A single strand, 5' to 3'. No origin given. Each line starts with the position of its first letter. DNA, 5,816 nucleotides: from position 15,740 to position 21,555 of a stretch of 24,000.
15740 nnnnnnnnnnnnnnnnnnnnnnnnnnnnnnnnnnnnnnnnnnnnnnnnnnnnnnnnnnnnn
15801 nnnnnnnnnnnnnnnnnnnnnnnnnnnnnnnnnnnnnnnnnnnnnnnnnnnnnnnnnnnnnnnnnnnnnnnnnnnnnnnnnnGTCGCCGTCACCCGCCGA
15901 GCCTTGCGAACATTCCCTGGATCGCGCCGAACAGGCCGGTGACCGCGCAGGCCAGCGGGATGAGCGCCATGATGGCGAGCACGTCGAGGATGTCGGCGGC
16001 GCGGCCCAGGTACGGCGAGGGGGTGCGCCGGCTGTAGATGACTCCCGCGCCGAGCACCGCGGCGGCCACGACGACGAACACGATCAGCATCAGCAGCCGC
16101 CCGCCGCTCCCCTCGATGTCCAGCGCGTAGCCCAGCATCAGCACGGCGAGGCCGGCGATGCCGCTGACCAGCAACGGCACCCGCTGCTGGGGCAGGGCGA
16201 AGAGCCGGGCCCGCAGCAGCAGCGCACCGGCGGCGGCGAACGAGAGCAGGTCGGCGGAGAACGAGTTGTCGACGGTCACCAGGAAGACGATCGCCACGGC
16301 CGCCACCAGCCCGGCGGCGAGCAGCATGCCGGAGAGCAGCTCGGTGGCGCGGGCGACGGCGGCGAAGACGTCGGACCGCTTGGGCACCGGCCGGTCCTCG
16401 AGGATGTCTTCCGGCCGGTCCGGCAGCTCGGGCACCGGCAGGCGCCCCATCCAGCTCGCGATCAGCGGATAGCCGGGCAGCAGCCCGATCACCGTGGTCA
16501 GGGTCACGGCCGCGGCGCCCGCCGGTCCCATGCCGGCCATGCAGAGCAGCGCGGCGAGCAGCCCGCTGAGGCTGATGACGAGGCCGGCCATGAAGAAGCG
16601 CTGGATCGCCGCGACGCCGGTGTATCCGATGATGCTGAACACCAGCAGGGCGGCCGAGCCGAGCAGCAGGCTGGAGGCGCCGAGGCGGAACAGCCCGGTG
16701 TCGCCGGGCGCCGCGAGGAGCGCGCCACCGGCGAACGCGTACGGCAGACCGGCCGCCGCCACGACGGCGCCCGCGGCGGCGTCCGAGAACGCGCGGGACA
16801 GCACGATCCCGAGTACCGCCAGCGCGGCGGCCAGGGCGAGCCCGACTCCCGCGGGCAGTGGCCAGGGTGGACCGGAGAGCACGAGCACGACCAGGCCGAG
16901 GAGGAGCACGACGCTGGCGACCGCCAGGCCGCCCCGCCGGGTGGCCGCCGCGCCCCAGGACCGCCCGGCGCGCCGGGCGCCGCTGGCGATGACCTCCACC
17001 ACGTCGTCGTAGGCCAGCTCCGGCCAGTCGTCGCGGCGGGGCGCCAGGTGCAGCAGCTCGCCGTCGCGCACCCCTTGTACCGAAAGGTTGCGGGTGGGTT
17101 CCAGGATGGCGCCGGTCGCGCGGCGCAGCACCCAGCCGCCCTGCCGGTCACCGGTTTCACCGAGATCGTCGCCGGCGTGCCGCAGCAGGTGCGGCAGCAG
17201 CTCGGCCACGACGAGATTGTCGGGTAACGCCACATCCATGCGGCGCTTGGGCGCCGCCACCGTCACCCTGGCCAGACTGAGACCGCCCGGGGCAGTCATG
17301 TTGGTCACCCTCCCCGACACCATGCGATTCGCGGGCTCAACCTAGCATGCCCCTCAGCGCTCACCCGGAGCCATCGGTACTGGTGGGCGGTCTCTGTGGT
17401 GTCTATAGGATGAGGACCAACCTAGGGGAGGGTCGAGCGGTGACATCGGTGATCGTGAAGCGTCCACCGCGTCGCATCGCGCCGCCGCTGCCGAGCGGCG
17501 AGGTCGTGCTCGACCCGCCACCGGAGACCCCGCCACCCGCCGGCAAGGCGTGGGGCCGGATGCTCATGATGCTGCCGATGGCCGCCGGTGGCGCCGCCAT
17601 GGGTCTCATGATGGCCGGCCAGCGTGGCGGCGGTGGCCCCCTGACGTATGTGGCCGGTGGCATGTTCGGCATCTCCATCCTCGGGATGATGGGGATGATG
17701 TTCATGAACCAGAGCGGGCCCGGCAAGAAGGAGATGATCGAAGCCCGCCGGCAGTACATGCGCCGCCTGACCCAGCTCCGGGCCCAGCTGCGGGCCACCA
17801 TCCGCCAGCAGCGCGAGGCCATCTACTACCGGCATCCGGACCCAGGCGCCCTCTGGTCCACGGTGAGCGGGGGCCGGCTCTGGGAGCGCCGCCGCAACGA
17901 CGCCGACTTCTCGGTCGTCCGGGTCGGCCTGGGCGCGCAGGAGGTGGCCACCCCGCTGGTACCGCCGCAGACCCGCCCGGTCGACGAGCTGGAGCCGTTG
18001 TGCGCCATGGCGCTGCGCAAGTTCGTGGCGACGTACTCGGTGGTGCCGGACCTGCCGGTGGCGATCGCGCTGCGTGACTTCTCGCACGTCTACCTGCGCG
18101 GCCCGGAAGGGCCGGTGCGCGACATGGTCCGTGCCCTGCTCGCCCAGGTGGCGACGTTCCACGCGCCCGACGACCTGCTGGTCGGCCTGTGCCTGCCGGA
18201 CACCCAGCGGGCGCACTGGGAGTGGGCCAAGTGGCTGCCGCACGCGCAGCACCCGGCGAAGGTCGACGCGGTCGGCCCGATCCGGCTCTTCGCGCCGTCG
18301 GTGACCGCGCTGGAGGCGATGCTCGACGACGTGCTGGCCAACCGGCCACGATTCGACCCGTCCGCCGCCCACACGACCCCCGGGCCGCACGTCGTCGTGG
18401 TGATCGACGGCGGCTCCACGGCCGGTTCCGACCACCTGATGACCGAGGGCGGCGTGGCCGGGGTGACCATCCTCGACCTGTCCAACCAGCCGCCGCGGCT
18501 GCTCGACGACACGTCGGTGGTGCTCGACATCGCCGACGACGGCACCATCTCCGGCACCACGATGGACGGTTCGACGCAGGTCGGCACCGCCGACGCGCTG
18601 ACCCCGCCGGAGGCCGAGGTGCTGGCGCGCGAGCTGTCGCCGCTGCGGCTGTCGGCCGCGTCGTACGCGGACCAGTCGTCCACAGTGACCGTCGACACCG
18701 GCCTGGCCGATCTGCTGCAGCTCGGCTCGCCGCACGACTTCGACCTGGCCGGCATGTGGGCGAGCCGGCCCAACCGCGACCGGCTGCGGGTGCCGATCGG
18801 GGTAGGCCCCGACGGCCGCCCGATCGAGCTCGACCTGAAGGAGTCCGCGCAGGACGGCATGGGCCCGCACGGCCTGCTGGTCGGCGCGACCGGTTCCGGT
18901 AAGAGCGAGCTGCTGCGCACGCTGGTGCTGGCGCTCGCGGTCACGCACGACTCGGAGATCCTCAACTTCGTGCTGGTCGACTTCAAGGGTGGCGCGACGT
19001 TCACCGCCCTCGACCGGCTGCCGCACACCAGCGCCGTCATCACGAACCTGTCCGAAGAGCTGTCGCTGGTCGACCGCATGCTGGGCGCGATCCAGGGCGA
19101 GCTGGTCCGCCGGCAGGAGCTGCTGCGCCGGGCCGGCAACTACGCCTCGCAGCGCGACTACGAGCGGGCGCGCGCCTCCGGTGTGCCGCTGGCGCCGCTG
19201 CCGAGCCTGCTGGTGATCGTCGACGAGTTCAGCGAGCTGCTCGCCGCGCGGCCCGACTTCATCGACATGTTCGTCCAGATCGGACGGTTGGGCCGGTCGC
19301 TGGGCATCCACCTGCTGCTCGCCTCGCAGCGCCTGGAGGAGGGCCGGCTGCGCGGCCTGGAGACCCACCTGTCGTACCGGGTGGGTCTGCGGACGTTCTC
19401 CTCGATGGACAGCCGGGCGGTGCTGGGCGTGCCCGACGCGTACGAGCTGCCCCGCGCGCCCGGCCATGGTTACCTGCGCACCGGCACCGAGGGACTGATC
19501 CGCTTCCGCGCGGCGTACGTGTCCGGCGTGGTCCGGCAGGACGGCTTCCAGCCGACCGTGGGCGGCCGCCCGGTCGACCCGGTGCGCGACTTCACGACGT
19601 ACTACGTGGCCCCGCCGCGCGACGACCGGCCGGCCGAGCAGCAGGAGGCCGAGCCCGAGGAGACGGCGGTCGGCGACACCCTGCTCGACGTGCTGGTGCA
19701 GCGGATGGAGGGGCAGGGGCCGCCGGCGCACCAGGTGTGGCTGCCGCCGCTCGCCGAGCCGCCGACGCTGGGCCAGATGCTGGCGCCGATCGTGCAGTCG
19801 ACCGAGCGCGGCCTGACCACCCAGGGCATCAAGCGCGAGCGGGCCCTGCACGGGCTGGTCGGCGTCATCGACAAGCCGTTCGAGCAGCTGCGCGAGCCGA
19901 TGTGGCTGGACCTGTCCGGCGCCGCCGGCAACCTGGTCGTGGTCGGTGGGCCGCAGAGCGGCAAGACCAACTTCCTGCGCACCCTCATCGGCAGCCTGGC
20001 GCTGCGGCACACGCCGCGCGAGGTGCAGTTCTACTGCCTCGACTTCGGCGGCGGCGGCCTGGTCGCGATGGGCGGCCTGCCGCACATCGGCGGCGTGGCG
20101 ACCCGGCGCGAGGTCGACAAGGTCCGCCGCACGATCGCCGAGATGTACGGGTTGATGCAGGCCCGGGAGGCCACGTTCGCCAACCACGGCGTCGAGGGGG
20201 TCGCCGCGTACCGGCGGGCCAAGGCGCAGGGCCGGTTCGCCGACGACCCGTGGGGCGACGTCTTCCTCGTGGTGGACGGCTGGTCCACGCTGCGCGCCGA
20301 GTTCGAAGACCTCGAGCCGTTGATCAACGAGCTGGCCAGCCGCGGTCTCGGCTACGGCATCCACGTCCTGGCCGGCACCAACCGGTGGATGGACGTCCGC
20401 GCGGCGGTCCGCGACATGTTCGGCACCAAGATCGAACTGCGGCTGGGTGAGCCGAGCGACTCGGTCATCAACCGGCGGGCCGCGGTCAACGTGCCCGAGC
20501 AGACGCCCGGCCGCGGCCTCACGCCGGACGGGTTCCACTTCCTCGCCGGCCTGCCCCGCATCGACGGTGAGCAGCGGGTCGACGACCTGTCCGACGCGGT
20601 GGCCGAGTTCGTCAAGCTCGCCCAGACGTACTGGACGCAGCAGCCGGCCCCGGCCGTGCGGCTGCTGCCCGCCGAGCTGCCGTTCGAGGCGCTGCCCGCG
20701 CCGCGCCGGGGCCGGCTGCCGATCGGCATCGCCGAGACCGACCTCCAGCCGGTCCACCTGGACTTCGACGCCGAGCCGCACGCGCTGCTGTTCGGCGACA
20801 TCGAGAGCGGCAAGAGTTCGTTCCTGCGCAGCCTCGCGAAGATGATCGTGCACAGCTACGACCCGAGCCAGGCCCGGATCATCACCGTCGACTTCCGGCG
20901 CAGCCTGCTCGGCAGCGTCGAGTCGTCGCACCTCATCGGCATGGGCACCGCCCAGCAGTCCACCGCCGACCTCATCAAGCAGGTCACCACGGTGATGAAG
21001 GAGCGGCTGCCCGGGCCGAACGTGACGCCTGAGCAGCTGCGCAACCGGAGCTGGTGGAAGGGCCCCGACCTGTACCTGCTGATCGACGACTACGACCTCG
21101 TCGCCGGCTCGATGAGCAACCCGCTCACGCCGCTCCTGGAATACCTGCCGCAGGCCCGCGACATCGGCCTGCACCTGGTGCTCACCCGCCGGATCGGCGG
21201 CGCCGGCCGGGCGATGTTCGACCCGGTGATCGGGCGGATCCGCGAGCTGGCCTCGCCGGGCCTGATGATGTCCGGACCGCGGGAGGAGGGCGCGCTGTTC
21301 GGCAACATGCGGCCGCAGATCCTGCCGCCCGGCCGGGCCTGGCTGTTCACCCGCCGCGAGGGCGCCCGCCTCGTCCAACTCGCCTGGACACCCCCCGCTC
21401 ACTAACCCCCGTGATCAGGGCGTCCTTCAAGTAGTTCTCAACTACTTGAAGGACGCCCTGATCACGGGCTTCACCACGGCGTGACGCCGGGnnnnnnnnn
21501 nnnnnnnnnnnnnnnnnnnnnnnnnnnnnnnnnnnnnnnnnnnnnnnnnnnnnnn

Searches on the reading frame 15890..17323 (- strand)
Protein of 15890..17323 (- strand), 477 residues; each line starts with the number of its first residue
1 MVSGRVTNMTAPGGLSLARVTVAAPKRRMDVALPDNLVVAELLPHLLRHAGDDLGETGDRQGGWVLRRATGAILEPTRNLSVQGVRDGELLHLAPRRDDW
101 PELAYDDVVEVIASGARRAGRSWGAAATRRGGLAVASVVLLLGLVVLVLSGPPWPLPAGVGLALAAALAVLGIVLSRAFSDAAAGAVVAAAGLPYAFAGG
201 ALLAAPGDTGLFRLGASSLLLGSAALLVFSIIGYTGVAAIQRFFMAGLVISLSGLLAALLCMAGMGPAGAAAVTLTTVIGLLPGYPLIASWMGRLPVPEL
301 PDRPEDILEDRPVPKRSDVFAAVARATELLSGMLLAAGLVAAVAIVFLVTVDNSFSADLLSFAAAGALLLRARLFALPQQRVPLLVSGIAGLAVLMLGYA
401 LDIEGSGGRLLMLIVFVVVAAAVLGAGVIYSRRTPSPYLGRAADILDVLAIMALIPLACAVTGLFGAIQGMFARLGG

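Call 9: search_protein_families(library=pfam, proteins=[window:15890-17323:-], max_evalue=0.01)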
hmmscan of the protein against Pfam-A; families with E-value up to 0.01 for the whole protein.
window:15890-17323:- (477 aa): 2 families
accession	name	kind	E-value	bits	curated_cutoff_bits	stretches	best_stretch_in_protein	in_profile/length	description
PF19053.6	EccD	-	4e-89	299.3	30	1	128-471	1-339/339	EccD-like transmembrane domain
PF08817.16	YukD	-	8.5e-24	84.6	27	1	18-93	2-76/76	WXG100 protein secretion system (Wss), protein YukD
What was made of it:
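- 15890..17323 (-): eccD (YukD ubiquitin-like domain plus EccD membrane domain). Pfam EccD 4e-89 and YukD 8.5e-24 (call 9).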

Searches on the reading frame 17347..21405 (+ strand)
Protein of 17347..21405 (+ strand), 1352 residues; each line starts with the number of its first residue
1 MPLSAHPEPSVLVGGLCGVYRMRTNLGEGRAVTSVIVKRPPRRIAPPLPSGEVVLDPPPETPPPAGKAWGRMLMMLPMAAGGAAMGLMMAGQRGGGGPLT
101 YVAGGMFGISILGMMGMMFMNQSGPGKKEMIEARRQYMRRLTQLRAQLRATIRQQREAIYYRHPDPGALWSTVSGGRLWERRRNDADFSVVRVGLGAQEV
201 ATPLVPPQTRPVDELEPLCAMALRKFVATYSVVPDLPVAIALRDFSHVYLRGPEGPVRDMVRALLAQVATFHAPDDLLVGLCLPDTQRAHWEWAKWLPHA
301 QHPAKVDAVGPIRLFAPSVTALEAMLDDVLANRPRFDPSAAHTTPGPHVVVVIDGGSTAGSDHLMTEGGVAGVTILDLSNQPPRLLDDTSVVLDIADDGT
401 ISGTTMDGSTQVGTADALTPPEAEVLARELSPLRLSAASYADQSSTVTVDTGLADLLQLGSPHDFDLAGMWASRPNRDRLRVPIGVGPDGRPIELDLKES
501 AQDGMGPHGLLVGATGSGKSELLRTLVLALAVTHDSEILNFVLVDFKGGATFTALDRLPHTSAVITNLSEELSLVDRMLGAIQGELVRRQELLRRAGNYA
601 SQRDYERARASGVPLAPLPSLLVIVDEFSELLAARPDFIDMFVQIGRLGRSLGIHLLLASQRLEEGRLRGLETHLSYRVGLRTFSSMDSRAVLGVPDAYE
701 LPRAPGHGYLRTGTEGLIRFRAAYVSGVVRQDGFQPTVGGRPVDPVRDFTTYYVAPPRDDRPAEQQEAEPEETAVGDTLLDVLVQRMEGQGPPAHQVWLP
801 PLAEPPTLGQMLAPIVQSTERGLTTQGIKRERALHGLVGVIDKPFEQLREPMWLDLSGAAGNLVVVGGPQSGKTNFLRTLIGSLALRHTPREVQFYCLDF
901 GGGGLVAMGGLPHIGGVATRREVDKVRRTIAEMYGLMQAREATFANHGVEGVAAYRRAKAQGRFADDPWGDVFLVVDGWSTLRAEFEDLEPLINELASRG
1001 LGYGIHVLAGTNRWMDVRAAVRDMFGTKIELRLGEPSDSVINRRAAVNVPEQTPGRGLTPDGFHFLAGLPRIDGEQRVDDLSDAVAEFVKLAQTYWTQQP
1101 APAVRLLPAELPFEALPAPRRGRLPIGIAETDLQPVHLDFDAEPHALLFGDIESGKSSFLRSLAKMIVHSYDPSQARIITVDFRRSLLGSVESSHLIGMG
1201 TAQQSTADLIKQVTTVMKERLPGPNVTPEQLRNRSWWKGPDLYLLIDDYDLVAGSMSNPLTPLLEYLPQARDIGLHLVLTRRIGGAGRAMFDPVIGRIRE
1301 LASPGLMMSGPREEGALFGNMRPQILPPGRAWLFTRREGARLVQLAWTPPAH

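Call 9: search_protein_families(library=pfam, proteins=[window:17347-21405:+], max_evalue=0.01)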
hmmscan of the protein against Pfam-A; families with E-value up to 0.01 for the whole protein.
window:17347-21405:+ (1352 aa): 14 families
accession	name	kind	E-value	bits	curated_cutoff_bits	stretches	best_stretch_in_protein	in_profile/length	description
PF01580.24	FtsK_SpoIIIE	-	4.7e-87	291.5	24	3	841-1071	20-218/221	FtsK/SpoIIIE family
PF13401.12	AAA_22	-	6.4e-09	36.7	27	1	508-656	7-118/130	AAA domain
PF13191.12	AAA_16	-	1e-07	33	32.6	1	496-547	14-52/167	AAA ATPase domain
PF05729.18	NACHT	-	1.5e-05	25.4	26.7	0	510-537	4-31/167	NACHT domain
PF13555.12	AAA_29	-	2e-05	24.7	27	0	506-525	23-41/61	P-loop containing region of AAA domain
PF00005.33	ABC_tran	-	0.00047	21.2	25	0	510-532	15-37/137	ABC transporter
PF13245.12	AAA_19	-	0.00049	20.7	25.1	0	861-892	12-43/134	AAA domain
PF01926.29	MMR_HSR1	-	0.0024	18.4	21.9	0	510-533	3-26/113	50S ribosome-binding GTPase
PF19975.5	DO-GTPase1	-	0.0033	17.2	27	0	864-887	1-22/271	Double-GTPase 1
PF25199.1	nSTAND_NTPase5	-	0.0037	17.5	34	0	500-538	35-73/145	Novel STAND NTPase 5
PF04665.18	Pox_A32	-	0.0043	17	22.8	0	861-885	14-38/242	Poxvirus A32 protein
PF13479.12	AAA_24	-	0.0046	17.2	27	0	1146-1185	5-44/195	AAA domain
PF00910.28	RNA_helicase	-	0.0048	17.8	21.5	0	1148-1179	3-35/105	RNA helicase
PF05673.19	DUF815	-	0.0071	16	23.8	0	505-542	52-85/249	Protein of unknown function (DUF815)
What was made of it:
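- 17347..21405 (+): eccC (three FtsK/SpoIIIE ATPase domains). Pfam FtsK_SpoIIIE 4.7e-87, three stretches (call 9).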
